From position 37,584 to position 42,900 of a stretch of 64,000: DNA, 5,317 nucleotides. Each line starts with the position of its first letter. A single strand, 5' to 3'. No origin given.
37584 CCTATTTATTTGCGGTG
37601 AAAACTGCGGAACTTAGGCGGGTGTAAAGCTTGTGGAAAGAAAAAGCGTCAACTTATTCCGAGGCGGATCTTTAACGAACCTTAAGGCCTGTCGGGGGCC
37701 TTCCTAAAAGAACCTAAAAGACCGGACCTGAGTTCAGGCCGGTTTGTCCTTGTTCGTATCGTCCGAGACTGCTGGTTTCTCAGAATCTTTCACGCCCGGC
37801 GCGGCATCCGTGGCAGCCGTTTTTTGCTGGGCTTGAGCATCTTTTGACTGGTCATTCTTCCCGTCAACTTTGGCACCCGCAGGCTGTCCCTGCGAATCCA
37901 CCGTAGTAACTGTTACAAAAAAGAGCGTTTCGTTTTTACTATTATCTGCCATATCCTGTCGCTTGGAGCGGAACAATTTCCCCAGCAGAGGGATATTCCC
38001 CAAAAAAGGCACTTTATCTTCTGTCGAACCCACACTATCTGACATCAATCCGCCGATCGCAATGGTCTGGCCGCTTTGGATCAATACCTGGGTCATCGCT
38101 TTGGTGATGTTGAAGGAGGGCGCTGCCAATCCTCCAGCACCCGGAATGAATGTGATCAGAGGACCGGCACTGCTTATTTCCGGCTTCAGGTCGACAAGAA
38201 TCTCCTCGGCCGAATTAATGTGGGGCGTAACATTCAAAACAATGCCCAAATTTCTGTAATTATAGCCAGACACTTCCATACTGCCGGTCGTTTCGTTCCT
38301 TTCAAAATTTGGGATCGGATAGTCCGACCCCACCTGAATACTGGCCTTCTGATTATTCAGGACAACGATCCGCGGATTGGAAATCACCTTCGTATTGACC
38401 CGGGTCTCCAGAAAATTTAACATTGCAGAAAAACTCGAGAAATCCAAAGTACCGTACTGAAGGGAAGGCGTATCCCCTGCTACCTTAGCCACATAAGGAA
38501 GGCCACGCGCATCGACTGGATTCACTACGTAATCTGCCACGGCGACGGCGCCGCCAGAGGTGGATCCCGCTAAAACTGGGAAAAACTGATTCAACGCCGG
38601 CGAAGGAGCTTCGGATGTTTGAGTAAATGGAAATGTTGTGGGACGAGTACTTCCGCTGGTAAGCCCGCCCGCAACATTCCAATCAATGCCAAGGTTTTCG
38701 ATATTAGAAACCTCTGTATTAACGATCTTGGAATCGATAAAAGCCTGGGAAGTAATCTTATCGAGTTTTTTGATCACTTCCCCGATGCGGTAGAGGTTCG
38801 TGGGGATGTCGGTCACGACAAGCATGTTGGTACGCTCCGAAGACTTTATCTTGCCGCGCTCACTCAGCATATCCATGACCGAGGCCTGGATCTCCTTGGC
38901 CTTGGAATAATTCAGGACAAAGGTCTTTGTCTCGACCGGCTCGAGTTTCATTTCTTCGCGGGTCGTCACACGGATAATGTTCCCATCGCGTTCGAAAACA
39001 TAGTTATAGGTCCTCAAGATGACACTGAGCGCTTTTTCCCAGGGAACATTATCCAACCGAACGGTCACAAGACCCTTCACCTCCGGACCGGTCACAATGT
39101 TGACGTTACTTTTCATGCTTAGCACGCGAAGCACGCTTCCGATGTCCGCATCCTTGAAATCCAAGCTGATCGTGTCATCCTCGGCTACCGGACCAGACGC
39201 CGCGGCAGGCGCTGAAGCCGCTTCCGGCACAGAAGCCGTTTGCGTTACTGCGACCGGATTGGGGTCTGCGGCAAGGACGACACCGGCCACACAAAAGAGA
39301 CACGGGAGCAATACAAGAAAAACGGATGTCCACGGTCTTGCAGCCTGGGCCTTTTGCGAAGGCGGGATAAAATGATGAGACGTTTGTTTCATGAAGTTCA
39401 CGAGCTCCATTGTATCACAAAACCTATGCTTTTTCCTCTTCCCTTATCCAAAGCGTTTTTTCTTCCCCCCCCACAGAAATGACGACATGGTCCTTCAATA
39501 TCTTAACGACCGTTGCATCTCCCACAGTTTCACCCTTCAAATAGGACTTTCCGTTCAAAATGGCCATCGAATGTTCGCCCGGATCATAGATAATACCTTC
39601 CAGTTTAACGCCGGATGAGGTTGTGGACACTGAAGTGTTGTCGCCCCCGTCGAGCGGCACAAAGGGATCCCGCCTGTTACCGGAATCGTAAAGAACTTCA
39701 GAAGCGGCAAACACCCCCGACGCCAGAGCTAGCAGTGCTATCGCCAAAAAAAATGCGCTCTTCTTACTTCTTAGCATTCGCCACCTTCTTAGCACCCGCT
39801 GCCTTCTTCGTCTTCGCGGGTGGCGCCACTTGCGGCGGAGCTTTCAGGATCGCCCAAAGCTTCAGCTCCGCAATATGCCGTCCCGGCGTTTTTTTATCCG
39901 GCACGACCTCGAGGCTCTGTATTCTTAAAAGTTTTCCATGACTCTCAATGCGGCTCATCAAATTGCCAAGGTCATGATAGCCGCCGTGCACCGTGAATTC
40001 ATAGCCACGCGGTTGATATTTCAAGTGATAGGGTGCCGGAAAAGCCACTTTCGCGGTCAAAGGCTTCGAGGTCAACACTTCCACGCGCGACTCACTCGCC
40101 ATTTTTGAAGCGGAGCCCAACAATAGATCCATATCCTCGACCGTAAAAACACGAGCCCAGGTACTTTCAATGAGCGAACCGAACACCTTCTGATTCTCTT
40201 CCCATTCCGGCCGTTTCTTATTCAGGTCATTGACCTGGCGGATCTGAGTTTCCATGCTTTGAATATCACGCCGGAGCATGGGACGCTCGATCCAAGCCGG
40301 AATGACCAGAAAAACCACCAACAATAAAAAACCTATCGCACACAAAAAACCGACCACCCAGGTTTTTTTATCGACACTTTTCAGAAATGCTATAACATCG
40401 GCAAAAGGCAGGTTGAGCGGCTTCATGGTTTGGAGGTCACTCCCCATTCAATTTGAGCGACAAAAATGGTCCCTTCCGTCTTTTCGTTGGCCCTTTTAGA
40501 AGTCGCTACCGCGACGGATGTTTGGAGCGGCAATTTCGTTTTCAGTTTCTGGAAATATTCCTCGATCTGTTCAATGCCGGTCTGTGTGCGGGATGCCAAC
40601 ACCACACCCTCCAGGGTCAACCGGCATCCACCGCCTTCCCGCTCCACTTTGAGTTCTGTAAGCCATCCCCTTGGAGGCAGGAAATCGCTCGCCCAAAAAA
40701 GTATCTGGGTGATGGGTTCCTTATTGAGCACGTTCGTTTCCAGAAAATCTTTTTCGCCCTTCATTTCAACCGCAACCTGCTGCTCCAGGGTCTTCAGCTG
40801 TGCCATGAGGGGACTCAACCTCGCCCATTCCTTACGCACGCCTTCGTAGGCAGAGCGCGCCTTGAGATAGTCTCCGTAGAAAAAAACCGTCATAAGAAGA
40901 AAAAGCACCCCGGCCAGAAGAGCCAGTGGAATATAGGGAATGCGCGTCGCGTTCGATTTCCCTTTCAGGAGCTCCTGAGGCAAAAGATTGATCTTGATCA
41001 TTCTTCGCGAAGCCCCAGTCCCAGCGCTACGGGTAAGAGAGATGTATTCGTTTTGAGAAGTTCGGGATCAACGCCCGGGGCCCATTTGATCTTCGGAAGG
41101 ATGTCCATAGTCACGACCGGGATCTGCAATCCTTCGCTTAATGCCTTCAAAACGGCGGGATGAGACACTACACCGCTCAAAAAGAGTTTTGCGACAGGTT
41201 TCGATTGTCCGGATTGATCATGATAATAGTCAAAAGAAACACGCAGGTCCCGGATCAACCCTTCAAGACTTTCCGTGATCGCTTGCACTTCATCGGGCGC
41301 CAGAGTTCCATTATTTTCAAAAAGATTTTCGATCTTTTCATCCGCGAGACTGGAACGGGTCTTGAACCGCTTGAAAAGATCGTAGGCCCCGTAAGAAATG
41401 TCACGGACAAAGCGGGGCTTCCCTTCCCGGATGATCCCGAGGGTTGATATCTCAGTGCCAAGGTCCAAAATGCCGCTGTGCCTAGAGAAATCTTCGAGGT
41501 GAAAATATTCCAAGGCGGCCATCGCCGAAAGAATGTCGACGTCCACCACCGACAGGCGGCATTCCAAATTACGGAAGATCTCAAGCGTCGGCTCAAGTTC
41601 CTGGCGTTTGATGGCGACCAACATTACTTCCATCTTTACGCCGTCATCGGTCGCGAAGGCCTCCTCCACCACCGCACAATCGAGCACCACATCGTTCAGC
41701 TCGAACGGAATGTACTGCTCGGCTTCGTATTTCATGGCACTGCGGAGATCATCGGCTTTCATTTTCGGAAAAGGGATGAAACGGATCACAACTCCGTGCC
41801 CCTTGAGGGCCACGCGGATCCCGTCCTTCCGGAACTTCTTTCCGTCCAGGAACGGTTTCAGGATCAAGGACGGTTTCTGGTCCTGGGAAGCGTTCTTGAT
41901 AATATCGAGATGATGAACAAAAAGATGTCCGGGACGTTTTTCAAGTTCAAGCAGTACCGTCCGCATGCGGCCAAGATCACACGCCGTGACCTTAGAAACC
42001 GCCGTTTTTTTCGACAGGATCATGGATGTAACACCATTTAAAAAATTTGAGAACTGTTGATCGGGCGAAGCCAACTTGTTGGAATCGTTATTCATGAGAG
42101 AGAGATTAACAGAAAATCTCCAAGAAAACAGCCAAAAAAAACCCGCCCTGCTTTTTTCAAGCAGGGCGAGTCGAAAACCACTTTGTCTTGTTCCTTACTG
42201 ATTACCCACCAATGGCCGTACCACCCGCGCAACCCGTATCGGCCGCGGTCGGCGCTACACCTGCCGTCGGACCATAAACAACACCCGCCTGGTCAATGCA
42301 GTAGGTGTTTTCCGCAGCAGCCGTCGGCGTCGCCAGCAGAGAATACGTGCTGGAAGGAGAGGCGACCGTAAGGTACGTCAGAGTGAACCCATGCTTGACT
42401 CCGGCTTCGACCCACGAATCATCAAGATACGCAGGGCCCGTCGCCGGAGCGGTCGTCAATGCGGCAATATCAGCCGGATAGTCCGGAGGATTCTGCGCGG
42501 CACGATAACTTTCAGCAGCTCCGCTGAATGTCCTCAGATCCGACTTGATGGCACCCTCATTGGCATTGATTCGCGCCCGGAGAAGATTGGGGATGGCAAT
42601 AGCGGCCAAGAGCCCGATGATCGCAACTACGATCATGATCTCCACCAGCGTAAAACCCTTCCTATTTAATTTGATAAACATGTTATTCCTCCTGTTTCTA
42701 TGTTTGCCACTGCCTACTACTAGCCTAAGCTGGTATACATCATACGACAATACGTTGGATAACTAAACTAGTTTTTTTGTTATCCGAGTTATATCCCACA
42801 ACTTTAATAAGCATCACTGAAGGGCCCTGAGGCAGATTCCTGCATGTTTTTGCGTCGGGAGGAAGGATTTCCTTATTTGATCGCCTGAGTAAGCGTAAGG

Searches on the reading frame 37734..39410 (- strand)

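Call 59: search_protein_families(library=pfam, proteins=[window:37734-39410:-], max_evalue=0.0001)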
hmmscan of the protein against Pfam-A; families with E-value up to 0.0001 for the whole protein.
window:37734-39410:- (558 aa): 4 families
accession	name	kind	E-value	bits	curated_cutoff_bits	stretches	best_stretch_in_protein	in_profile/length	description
PF00263.26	Secretin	-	2.4e-41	141.6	27.5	1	334-502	2-166/169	Bacterial type II and III secretion system protein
PF03958.22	Secretin_N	-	2.8e-11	43.9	28.2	1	161-218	1-65/69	Bacterial type II/III secretion system short domain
PF07660.19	STN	-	5.3e-10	39.4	28.4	1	105-149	3-50/52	Secretin and TonB N terminus short domain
PF21305.2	type_II_gspD_N0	-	2.5e-06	27.7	27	1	83-148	1-71/71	GspD-like, N0 domain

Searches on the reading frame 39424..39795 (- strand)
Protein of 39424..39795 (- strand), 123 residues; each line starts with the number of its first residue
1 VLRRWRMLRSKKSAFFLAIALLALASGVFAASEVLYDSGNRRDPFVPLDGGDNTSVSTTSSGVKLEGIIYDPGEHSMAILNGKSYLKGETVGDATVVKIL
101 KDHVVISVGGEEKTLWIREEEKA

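Call 66: search_protein_families(library=pfam, proteins=[window:39424-39795:-], max_evalue=0.0001)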
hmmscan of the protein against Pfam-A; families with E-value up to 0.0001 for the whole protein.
window:39424-39795:- (123 aa): 1 family
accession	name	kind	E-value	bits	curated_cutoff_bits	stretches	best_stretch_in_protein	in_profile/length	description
PF11356.14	T2SSC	-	3.7e-06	27.3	27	1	54-115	71-139/141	Type II secretion system protein C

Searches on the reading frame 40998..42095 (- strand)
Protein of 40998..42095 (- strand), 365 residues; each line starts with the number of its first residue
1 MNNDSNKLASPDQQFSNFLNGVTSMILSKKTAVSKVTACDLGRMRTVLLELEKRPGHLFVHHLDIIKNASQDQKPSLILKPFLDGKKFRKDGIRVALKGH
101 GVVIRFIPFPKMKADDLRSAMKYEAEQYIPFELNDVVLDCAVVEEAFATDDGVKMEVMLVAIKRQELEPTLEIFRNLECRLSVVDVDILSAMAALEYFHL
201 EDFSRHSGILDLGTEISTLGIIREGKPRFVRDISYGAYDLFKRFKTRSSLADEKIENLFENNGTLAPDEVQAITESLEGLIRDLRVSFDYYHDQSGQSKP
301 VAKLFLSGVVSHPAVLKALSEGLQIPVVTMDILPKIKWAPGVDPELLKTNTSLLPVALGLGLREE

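Call 66: search_protein_families(library=pfam, proteins=[window:40998-42095:-], max_evalue=0.0001)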
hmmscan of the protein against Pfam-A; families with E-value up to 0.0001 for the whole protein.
window:40998-42095:- (365 aa): 1 family
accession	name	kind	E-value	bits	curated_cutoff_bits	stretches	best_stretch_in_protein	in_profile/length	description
PF11104.14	PilM_2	-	6.8e-28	98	27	1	86-364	58-339/340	Type IV pilus assembly protein PilM;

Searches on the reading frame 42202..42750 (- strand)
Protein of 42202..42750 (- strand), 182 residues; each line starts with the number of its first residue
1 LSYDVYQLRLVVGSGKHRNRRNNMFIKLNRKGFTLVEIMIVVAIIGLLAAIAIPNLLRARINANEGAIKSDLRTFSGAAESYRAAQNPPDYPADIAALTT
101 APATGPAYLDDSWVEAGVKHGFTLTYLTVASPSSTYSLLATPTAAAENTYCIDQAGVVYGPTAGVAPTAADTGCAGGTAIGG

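Call 67: search_protein_families(library=pfam, proteins=[window:42202-42750:-], max_evalue=0.0001)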
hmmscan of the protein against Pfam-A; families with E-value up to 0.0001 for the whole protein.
window:42202-42750:- (182 aa): 1 family
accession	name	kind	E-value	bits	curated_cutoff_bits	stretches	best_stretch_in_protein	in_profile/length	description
PF07963.17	N_methyl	-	6.4e-09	35.5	21.2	1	29-53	3-27/27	Prokaryotic N-terminal methylation motif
